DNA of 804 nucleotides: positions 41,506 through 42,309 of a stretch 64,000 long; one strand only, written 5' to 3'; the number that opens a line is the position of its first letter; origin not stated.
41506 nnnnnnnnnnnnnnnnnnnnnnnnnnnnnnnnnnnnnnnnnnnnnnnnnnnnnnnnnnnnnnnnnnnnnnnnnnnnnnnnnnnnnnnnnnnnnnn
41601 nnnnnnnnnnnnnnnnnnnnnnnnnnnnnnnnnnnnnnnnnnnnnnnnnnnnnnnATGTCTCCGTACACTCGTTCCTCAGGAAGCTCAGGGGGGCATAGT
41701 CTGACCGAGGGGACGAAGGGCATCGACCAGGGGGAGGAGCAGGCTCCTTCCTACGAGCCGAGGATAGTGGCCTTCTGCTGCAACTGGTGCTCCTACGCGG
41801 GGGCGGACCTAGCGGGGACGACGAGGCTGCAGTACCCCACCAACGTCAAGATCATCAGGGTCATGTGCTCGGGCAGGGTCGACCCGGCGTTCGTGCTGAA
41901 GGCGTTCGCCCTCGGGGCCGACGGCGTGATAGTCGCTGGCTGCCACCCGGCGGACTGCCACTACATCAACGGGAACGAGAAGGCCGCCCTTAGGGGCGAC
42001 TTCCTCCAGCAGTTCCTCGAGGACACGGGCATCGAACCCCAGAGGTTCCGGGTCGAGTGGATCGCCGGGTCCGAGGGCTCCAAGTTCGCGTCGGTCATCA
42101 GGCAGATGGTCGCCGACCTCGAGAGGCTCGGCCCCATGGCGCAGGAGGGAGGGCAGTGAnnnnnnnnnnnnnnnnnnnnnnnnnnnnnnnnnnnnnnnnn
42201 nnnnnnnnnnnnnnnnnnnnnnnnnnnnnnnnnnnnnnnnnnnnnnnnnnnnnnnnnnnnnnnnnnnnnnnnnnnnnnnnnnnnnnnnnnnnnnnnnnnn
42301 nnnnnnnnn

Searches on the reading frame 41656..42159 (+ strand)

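Call 17: search_protein_families(library=pfam, proteins=[window:41656-42159:+], max_evalue=0.00001)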
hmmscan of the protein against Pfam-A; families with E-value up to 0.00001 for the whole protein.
window:41656-42159:+ (167 aa): 1 family
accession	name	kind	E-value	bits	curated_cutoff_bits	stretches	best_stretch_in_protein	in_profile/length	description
PF02662.21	FlpD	-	5.1e-54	182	22.3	1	37-159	1-123/123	Methyl-viologen-reducing hydrogenase, delta subunit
